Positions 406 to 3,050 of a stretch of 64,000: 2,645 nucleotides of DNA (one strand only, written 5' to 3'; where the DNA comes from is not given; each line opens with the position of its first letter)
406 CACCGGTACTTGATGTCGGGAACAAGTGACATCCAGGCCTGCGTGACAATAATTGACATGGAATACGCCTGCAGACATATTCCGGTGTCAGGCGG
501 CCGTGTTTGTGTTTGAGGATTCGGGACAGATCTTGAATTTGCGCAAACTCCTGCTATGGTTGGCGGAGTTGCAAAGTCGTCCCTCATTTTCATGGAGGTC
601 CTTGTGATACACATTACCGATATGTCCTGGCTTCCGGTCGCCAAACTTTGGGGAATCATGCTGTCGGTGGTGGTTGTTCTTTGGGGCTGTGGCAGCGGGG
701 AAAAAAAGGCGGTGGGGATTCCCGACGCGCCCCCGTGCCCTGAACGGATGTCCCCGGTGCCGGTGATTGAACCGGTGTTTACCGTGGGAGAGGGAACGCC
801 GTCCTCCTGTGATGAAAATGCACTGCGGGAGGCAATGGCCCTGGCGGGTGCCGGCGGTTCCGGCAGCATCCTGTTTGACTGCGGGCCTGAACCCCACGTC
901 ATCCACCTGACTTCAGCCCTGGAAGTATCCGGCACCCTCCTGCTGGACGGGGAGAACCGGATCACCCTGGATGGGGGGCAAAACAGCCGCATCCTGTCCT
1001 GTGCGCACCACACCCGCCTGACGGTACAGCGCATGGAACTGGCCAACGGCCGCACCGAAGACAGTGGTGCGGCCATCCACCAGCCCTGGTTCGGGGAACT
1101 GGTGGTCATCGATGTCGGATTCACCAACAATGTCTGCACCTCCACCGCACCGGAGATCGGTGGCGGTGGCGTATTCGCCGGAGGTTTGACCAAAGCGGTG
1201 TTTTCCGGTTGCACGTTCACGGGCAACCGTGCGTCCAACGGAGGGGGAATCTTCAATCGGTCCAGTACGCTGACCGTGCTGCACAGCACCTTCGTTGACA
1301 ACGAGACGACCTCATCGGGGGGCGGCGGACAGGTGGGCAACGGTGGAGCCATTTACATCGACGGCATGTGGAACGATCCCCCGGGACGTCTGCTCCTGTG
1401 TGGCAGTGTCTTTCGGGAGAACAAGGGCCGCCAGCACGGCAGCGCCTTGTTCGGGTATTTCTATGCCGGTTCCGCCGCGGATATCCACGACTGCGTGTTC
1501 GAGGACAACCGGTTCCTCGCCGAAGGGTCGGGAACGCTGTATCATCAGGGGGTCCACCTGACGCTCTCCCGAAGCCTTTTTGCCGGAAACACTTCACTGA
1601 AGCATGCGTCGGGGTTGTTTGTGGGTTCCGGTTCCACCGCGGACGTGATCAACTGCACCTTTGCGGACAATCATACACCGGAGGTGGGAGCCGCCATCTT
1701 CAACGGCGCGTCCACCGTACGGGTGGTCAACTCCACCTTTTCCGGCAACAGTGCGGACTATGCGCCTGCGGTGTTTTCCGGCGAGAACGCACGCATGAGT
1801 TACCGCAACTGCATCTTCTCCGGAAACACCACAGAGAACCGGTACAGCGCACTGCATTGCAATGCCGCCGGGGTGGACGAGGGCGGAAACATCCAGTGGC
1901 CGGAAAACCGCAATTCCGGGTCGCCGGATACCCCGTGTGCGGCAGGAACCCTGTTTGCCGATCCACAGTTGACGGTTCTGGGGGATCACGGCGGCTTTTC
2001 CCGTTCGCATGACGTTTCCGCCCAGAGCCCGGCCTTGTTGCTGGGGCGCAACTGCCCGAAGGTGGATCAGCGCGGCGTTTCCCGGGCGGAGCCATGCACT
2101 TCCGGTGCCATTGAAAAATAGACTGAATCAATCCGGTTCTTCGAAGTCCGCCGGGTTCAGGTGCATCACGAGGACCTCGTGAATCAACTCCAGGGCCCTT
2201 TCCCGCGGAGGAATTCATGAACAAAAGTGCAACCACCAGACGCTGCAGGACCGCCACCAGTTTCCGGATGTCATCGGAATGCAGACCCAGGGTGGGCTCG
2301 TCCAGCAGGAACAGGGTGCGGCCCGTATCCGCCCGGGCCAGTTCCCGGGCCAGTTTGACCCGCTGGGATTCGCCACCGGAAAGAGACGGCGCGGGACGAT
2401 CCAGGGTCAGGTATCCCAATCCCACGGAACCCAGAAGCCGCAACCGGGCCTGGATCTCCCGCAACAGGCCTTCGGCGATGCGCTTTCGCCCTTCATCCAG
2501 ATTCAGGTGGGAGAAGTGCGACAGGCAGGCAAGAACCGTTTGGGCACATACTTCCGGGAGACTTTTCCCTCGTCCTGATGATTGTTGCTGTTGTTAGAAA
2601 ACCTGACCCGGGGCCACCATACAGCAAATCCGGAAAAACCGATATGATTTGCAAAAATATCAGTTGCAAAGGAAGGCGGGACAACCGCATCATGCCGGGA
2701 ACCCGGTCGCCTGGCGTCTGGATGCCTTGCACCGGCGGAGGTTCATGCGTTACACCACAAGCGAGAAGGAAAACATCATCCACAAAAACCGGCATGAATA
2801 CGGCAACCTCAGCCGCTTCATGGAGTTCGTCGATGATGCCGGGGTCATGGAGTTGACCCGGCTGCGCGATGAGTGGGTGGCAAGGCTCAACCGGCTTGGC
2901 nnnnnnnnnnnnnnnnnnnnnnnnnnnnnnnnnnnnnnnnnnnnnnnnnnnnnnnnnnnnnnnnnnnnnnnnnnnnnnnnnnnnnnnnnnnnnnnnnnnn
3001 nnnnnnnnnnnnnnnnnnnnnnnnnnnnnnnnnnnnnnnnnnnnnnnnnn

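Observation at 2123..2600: Collinear six-piece mosaic with microhomology at every junction, including a chimeric uvrA pseudo-ORF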

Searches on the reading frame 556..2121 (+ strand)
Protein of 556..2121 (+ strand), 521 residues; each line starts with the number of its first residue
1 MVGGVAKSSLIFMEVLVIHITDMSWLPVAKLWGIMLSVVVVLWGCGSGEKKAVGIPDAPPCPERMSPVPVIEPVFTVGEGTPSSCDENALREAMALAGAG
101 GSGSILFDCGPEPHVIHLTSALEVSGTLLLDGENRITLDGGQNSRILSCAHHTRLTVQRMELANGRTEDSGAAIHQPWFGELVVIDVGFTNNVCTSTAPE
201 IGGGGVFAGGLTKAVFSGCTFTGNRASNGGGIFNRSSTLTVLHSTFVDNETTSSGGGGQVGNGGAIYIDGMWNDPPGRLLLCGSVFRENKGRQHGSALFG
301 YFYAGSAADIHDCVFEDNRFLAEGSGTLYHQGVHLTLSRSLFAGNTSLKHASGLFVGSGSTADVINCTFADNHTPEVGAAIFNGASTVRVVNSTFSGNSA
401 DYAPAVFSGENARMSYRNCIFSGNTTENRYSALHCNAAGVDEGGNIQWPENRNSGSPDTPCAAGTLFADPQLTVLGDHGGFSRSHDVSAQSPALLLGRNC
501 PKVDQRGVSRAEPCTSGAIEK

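Call 6: search_protein_families(library=pfam, proteins=[window:556-2121:+])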
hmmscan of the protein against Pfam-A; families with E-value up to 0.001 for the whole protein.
window:556-2121:+ (521 aa): 3 families
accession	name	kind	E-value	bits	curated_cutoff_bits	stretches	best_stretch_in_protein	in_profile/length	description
PF13229.12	Beta_helix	-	4.3e-12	46.4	25.9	2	306-425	9-138/158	Right handed beta helix region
PF02415.23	Chlam_PMP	-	0.00011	22.5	20.6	0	219-234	2-18/19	Chlamydia polymorphic membrane protein (Chlamydia_PMP) repeat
PF05048.19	NosD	-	0.00027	20.9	23.6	0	312-400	92-174/212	Periplasmic copper-binding protein (NosD)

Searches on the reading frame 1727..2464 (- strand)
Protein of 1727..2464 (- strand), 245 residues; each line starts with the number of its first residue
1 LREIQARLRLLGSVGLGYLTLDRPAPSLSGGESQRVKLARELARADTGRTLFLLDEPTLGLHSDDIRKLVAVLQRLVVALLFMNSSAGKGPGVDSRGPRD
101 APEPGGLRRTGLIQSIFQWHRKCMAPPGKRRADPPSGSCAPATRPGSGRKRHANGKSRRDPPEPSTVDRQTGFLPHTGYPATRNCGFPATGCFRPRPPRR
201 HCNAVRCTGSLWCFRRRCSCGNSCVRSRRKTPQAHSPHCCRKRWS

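Call 6: search_protein_families(library=pfam, proteins=[window:1727-2464:-])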
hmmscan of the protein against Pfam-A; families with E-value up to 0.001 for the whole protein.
window:1727-2464:- (245 aa): 1 family
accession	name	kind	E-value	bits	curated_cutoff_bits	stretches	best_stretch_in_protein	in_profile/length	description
PF00005.33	ABC_tran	-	6.1e-05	24.1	25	1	11-58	92-136/137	ABC transporter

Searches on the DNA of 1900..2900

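Call 39: search_rna_families(source=window, start=1900, end=2900, threshold=evalue, max_evalue=1)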
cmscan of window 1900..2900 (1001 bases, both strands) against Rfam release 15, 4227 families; matches with E-value up to 1: 0.
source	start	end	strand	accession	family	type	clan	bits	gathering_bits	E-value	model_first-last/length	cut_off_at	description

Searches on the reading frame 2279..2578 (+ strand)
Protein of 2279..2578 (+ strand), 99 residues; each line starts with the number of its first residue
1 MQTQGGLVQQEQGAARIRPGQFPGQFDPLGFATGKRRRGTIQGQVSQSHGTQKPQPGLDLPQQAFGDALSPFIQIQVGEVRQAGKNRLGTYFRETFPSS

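Call 13: find_encoding_contigs(protein=window:2279-2578:+, flank=10000, max_places=10)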
Protein window:2279-2578:+ (99 aa): 1 contig read that carries it; 1 place shown.
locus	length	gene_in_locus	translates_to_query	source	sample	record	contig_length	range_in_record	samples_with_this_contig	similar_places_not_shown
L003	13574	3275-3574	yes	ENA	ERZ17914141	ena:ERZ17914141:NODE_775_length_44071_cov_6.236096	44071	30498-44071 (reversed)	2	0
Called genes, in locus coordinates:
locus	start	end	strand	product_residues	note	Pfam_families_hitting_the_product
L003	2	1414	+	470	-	?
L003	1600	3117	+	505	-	PF13229:Beta_helix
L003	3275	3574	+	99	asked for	-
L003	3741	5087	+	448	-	PF04055:Radical_SAM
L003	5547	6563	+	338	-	PF03599:CdhD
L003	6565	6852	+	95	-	PF12838:Fer4_7 (weak), PF14697:Fer4_21 (weak), PF00037:Fer4, PF13237:Fer4_10, PF14697:Fer4_21, PF12838:Fer4_7, PF13187:Fer4_9, PF00037:Fer4, +10 more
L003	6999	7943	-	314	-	-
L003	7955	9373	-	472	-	PF03062:MBOAT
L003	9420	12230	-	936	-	PF02463:SMC_N (faint), PF13304:AAA_21 (faint), PF13555:AAA_29 (faint), PF20703:nSTAND1 (faint), PF17760:UvrA_inter, PF17755:UvrA_DNA-bind, PF00005:ABC_tran (weak)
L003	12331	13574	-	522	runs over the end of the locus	PF00092:VWA (weak), PF13519:VWA_2 (weak)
